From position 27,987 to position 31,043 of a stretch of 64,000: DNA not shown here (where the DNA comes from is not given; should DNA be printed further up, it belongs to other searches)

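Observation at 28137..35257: Candidate undescribed amino-/guanidino-lipid module: reductase-aminotransferase fusion + divergent MMPL exporter + AGAT-type amidinotransferase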

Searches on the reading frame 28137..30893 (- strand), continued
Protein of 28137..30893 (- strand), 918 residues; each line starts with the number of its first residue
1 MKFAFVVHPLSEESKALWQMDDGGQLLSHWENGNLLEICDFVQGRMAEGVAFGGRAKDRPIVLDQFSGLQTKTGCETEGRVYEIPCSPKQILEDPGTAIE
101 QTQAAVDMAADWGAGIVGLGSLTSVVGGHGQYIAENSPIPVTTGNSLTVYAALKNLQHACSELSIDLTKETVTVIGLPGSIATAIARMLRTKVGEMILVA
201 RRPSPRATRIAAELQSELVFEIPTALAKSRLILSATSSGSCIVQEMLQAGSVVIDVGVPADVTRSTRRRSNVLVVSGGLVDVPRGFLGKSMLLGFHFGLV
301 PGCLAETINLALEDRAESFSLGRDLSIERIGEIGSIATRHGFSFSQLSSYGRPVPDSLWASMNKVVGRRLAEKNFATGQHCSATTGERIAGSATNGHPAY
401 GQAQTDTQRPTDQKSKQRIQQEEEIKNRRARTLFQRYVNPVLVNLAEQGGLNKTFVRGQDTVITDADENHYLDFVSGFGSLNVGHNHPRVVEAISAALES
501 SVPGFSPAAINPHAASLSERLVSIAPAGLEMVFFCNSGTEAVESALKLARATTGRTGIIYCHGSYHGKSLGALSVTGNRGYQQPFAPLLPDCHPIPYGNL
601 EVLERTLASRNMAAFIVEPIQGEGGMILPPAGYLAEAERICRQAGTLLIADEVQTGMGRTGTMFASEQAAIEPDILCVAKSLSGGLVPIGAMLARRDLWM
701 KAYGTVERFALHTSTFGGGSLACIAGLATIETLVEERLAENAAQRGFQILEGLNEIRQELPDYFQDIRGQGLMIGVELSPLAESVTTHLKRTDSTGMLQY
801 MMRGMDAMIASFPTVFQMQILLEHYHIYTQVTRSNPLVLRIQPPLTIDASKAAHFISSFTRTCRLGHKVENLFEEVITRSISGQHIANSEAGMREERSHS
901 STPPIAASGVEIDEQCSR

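Call 66: search_protein_families(library=pfam, proteins=[L012:627-1352:-, L082:6009-6767:-, L085:580-1380:-, L016:8439-9641:+, L015:1400-2422:+, L015:410-1387:+, L015:7695-9491:-, L015:9515-10279:-, L012:7356-8210:-, L012:8207-9973:-], max_evalue=0.001)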
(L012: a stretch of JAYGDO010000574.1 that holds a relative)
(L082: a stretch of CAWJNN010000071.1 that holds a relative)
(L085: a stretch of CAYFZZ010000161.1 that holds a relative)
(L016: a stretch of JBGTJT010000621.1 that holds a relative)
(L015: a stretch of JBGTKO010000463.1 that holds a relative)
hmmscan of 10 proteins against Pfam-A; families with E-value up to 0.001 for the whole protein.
L012:627-1352:- (241 aa): 1 family
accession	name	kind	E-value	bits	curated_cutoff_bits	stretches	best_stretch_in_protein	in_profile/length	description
PF00535.33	Glycos_transf_2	-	2.1e-23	83.5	23.3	1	23-145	2-129/168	Glycosyl transferase family 2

L082:6009-6767:- (252 aa): 1 family
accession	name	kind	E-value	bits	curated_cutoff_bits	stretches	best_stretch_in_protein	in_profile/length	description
PF00535.33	Glycos_transf_2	-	9.9e-18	65.1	23.3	1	49-187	17-163/168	Glycosyl transferase family 2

L085:580-1380:- (266 aa): 0 families

L016:8439-9641:+ (400 aa): 0 families

L015:1400-2422:+ (340 aa): 15 families
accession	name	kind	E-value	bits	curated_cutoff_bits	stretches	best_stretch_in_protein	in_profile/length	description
PF13432.12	TPR_16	-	4.1e-14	53.1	32.7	2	194-249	1-55/65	Tetratricopeptide repeat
PF14559.12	TPR_19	-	1.3e-13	51.5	25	2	202-261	3-62/68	Tetratricopeptide repeat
PF13428.12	TPR_14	-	2.7e-08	34.1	23.5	0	191-233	2-44/44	Tetratricopeptide repeat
PF13414.12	TPR_11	-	4.3e-08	33.1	26.8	0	275-300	11-36/42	TPR repeat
PF07719.23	TPR_2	-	7e-07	29.3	27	0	224-247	1-24/34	Tetratricopeptide repeat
PF13181.12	TPR_8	-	2.1e-05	24.7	25.7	0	224-257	1-34/34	Tetratricopeptide repeat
PF13424.12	TPR_12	-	2.9e-05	24.6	30.1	0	229-286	8-73/77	Tetratricopeptide repeat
PF13431.12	TPR_17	-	8.9e-05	22.9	24.4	0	216-245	5-34/34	Tetratricopeptide repeat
PF13411.12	MerR_1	-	0.00016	22.1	21.6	1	40-101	5-66/69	MerR HTH family regulatory protein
PF14561.12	TPR_20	-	0.00032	21.4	25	0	277-322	7-52/90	Tetratricopeptide repeat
PF12895.13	ANAPC3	-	0.00055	20.6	27.2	0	206-283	5-81/82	Anaphase-promoting complex, cyclosome, subunit 3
PF00376.29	MerR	-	0.00085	19.5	28.2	0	40-67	4-31/38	MerR family regulatory protein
PF23914.1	TPR_CcmH_CycH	-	0.00088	19.6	42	0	211-324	37-153/158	Cytochrome c-type biogenesis protein H TPR domain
PF24575.1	TPR_Slam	-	0.00097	20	35.2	0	201-245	58-102/104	Surface lipoprotein assembly modifier, N-terminal TPR repeats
PF13174.12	TPR_6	-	0.001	20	26.3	0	226-248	2-24/33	Tetratricopeptide repeat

L015:410-1387:+ (325 aa): 1 family
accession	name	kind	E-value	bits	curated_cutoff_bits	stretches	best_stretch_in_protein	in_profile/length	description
PF06283.17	ThuA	-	2.4e-35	123.1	33.4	1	60-300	1-209/209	Trehalose utilisation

L015:7695-9491:- (598 aa): 2 families
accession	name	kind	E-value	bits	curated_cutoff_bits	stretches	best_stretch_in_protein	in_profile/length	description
PF13589.12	HATPase_c_3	-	1e-10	42.2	25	1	42-137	5-93/137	Histidine kinase-, DNA gyrase B-, and HSP90-like ATPase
PF02518.31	HATPase_c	-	0.00027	21.8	26.4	0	40-107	6-64/111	Histidine kinase-, DNA gyrase B-, and HSP90-like ATPase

L015:9515-10279:- (254 aa): 0 families

L012:7356-8210:- (284 aa): 2 families
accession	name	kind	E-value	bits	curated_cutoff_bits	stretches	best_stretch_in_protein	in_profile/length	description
PF00578.27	AhpC-TSA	-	2.1e-11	44.2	26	1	138-258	2-122/124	AhpC/TSA family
PF08534.16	Redoxin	-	1.1e-10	41.9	26.6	1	136-274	1-146/148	Redoxin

L012:8207-9973:- (588 aa): 4 families
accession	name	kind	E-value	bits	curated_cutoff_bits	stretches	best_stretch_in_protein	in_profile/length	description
PF00152.25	tRNA-synt_2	-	4.8e-117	390.9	25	1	122-561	2-308/308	tRNA synthetases class II (D, K and N)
PF02938.19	GAD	-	9.6e-20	71.1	23.4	1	312-408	1-95/95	GAD domain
PF01336.31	tRNA_anti-codon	-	6.7e-16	58.4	27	1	20-104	2-75/75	OB-fold nucleic acid binding domain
PF01409.25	tRNA-synt_2d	-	0.00017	21.6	19.8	0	212-270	104-160/246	tRNA synthetases class II core domain (F)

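Call 67: search_protein_families(library=ncbifam, proteins=[L085:9061-11139:+, L082:14480-16951:+, L081:14473-16428:+, L085:11256-12233:+, L082:17332-19047:+], max_evalue=0.001)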
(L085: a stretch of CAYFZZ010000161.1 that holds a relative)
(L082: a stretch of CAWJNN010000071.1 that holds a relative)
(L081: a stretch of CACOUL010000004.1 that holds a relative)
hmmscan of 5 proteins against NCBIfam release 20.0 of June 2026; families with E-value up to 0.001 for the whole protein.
L085:9061-11139:+ (692 aa): 5 families
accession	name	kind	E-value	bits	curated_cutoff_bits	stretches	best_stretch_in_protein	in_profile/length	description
TIGR01507.1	hopene_cyclase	equivalog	4e-38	131.2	431.1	2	70-205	16-151/640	squalene--hopene cyclase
TIGR01787.1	squalene_cyclas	subfamily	2e-35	122.5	322.7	3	76-204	3-131/622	squalene/oxidosqualene cyclases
TIGR03463.1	osq_cycl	subfamily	3.2e-23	81.9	851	3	561-645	511-596/634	2,3-oxidosqualene cyclase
TIGR04277.1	squa_tetra_cyc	equivalog_domain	2.6e-10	39.5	500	1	109-204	59-157/624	tetrahymanol synthase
NF053823.1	SCO2321_fam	equivalog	6.1e-07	28.7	300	1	520-603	64-147/405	SCO2321 family membrane protein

L082:14480-16951:+ (823 aa): 5 families
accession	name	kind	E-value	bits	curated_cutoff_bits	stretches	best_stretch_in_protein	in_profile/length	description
TIGR01507.1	hopene_cyclase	equivalog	5.4e-35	120.9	431.1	2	163-295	17-149/640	squalene--hopene cyclase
TIGR01787.1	squalene_cyclas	subfamily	8.3e-35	120.5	322.7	3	170-294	5-129/622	squalene/oxidosqualene cyclases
TIGR03463.1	osq_cycl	subfamily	1.3e-18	66.7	851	3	594-666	532-605/634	2,3-oxidosqualene cyclase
NF053823.1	SCO2321_fam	equivalog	5.7e-12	45.2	300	1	646-772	65-180/405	SCO2321 family membrane protein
TIGR04277.1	squa_tetra_cyc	equivalog_domain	3.7e-08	32.4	500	1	214-295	71-156/624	tetrahymanol synthase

L081:14473-16428:+ (651 aa): 5 families
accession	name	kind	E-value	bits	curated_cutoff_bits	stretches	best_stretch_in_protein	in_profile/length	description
TIGR01787.1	squalene_cyclas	subfamily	1.1e-26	93.7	322.7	2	463-596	441-581/622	squalene/oxidosqualene cyclases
TIGR01507.1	hopene_cyclase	equivalog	2.3e-26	92.4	431.1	2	462-595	457-593/640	squalene--hopene cyclase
TIGR03463.1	osq_cycl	subfamily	2e-19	69.4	851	2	464-594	458-594/634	2,3-oxidosqualene cyclase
TIGR04277.1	squa_tetra_cyc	equivalog_domain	5.4e-15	55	500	2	457-552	435-530/624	tetrahymanol synthase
NF053823.1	SCO2321_fam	equivalog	0.00019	20.5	300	0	461-520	103-161/405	SCO2321 family membrane protein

L085:11256-12233:+ (325 aa): 0 families

L082:17332-19047:+ (571 aa): 0 families

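Call 68: list_cluster_members(proteins=[window:28137-30893:-, window:34121-35257:-, window:31446-34052:+])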
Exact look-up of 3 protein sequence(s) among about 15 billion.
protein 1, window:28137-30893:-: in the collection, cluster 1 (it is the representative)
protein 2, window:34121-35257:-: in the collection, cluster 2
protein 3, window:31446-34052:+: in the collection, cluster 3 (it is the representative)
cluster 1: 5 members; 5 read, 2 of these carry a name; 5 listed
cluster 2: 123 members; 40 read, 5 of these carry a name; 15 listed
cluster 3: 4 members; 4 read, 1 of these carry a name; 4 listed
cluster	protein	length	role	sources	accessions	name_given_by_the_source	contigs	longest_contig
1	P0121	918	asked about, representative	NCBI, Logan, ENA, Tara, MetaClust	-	strand:+ start:2054 stop:4810 length:2757 start_codon:yes stop_codon:yes ... | TARA_124_SRF_0.45-0.8_scaffold265207_1_gene337037 COG4992,COG5322 K00837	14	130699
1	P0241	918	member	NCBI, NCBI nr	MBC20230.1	MAG: hypothetical protein CMJ74_08205 [Planctomycetaceae bacterium] | hypothetical protein [Planctomycetaceae bacterium]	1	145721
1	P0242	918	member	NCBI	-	-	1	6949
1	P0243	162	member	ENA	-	-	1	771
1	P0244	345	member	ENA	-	-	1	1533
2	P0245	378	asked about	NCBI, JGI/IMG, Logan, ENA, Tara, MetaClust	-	strand:+ start:2000 stop:3136 length:1137 start_codon:yes stop_codon:yes ... | TARA_124_SRF_0.45-0.8_scaffold139939_1_gene138779 COG1834 K00613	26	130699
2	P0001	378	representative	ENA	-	-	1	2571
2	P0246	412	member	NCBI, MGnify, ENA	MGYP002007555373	CR=1 FL=1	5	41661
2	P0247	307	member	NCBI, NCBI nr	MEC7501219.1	MAG: amidinotransferase, partial [Planctomycetota bacterium] | amidinotransferase [Planctomycetota bacterium]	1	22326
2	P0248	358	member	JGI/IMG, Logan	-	glycine amidinotransferase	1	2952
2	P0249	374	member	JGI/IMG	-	glycine amidinotransferase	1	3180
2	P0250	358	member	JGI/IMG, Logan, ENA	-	-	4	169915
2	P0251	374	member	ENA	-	-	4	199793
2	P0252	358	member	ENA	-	-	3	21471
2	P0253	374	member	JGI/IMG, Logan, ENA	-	-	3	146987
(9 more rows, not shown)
